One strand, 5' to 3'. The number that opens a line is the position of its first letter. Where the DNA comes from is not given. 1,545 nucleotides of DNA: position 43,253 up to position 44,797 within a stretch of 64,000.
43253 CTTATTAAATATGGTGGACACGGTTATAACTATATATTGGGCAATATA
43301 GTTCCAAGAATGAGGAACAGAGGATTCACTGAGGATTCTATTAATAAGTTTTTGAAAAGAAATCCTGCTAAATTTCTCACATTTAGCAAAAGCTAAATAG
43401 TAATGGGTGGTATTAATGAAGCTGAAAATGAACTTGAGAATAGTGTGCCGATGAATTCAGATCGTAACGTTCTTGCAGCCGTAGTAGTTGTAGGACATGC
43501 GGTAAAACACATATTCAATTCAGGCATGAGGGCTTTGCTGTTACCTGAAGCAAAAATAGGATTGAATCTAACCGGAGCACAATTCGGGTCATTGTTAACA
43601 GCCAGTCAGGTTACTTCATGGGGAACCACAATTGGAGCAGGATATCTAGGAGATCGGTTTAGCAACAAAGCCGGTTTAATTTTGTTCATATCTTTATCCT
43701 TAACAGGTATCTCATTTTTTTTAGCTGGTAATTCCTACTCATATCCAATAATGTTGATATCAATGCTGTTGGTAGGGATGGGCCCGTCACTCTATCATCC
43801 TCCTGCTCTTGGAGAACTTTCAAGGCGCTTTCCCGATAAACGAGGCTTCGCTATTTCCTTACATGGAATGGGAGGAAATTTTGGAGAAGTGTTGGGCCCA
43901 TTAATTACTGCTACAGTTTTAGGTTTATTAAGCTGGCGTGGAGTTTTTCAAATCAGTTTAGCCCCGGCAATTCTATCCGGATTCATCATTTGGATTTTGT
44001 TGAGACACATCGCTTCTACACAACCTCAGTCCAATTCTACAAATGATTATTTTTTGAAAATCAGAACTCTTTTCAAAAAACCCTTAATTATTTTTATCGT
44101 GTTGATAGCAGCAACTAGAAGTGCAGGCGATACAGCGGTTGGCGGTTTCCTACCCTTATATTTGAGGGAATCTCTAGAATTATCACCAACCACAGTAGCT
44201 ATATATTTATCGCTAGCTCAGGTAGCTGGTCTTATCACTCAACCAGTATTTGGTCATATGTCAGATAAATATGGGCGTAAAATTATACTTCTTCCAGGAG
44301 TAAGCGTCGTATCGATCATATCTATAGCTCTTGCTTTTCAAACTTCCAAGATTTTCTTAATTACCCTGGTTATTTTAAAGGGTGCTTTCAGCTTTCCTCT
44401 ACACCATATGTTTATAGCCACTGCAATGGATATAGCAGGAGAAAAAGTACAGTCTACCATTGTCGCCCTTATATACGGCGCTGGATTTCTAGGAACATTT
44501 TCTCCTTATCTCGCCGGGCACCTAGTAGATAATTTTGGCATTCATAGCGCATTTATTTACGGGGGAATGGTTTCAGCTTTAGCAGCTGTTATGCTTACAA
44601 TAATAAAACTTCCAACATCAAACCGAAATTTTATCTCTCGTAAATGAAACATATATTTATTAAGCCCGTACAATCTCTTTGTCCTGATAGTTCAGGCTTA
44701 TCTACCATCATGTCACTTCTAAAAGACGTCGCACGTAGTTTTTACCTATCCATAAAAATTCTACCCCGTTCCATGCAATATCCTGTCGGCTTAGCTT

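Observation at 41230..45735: Tightly coupled four-gene cassette: OCD/mu-crystallin-like, Php-type phosphotriesterase-fold hydrolase, MFS transporter, and an atypical squalene/phytoene-synthase-like protein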

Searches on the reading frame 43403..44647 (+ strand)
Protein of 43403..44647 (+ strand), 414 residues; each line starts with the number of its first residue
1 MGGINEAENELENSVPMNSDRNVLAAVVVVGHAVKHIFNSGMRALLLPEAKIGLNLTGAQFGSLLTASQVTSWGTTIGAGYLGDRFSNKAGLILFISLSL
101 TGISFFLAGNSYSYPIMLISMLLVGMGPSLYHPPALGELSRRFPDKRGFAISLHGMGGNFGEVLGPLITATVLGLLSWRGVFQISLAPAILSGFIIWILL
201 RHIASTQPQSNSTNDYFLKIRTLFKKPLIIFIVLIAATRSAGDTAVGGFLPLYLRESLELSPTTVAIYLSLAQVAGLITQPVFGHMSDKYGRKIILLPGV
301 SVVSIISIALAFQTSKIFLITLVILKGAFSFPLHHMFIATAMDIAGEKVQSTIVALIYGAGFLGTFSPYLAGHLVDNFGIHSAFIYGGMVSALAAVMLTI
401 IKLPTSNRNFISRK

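Call 3: search_protein_families(library=pfam, proteins=[window:43403-44647:+], max_evalue=0.01)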
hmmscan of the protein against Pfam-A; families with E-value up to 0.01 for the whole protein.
window:43403-44647:+ (414 aa): 5 families
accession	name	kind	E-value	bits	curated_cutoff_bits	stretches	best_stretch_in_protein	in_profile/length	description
PF07690.21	MFS_1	-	2.5e-46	158.7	33.4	2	40-235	12-214/347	Major Facilitator Superfamily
PF00083.30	Sugar_tr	-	2.4e-08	33.7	22.3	1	75-197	62-189/452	Sugar (and other) transporter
PF05977.19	MFS_3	-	1.9e-06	27.1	27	1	77-411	63-404/524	Transmembrane secretion effector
PF13347.12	MFS_2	-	7.9e-06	25.1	27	1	149-355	134-356/427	MFS/sugar transport protein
PF01306.25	LacY_symp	-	0.0074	15.6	24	1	248-310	28-90/413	LacY proton/sugar symporter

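Call 4: search_protein_families(library=ncbifam, proteins=[window:43403-44647:+], max_evalue=0.01)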
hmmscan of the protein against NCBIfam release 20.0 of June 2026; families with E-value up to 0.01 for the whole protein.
window:43403-44647:+ (414 aa): 49 families (the best 25 are shown)
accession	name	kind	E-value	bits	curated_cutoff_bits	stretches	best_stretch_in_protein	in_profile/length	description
TIGR00895.1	2A0115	subfamily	5.2e-17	61.8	418.55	2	232-411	21-200/398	aromatic acid/H+ symport family MFS transporter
TIGR00881.1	2A0104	subfamily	4.4e-16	58.9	407.75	1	44-384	15-379/379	phosphoglycerate transporter protein PgtP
TIGR00890.1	2A0111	subfamily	7.5e-16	58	374.85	1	45-395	24-375/377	oxalate/formate antiport family MFS transporter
TIGR00880.1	2_A_01_02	superfamily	1e-15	58.1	131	2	80-200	19-138/141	multidrug resistance protein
TIGR04259.1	oxa_formateAnti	equivalog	3.4e-14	52.5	335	1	64-408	43-397/405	oxalate/formate MFS antiporter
NF008586.0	PRK11551.1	equivalog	2.9e-13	49.6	410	2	247-408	34-195/406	3-(3-hydroxy-phenyl)propionate transporter MhpT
TIGR00893.1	2A0114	subfamily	3.3e-13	49.3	395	1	54-400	24-396/399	D-galactonate transporter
NF049980.1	SfMCT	equivalog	6e-13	48.2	320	1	75-380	53-367/378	L-lactate MFS transporter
TIGR00710.1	efflux_Bcr_CflA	subfamily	9.9e-12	45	200.9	1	254-405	31-183/385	Bcr/CflA family efflux MFS transporter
NF000089.1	qac_MFS_AB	exception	3e-11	42.8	900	2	273-406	66-198/514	QacA/B family quaternary ammonium compound efflux MFS transporter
TIGR00900.1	2A0121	subfamily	4.2e-11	42.8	319.6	2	150-324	128-306/364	H+ Antiporter protein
TIGR00883.1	2A0106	subfamily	5.1e-11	42.3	443.45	1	144-394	127-398/400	metabolite/H+ symporter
TIGR00711.1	efflux_EmrB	subfamily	1.4e-10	40.5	230.2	2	71-209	48-184/485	DHA2 family efflux MFS transporter permease subunit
TIGR00899.1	2A0120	subfamily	3e-10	39.7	522.3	1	55-402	29-374/375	sugar efflux transporter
TIGR00897.2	2A0118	subfamily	5.8e-10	38.7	375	2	23-190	224-391/401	RbtT/DalT/CsbX family MFS transporter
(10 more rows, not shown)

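Call 29: find_related_loci(query=A2, collection=metagenome_contigs, flank=8000)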
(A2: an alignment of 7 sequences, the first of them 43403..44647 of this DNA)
Query A2 (414 aa) in metagenome_contigs; peptide patterns used: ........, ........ (x = any residue, [..] = any of these).
167 stretches matched a pattern; 8 encode a relative of the query (tblastn E <= 1e-3); 8 distinct loci.
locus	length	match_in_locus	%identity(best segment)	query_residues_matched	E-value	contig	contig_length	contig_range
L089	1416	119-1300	67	19-412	0e+0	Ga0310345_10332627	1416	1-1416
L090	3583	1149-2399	60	3-410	3e-162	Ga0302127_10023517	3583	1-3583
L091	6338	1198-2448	60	3-410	9e-157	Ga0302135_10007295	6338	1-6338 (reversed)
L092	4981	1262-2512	60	3-410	1e-157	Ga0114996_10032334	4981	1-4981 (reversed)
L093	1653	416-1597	63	17-410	4e-167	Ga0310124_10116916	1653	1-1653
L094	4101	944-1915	26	76-409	1e-9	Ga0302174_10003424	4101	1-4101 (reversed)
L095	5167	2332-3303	26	76-409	1e-9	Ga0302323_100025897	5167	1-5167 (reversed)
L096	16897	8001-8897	21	76-384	2e-5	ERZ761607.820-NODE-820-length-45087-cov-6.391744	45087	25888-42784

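Call 53: search_solved_structures(query=A2, max_evalue=0.01, show_alignments=0)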
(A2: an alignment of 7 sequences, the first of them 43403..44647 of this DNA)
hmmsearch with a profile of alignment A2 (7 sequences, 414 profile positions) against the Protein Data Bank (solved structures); distinct sequences matched with E-value up to 0.01: 6.
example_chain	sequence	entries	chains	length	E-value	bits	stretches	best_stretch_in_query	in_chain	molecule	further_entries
7y58_A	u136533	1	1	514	3.1e-07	32.9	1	47-398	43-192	Antiseptic resistance protein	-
29om_A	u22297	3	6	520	9.5e-07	31.3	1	47-398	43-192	Antiseptic resistance protein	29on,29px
8hpj_A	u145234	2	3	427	1.6e-06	30.6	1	49-410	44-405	Oxalate:formate antiporter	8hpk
8g92_A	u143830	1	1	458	2.2e-05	26.8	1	20-255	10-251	Sphingosine-1-phosphate transporter SPNS2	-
8ex4_A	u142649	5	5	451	8.8e-05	24.9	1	62-255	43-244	Sphingosine-1-phosphate transporter SPNS2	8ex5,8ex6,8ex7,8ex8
9boi_A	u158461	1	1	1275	0.001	21.3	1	9-201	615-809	mVenus,Maltose/maltodextrin-binding periplasmic protein,Protein spinster homolog 1,Designe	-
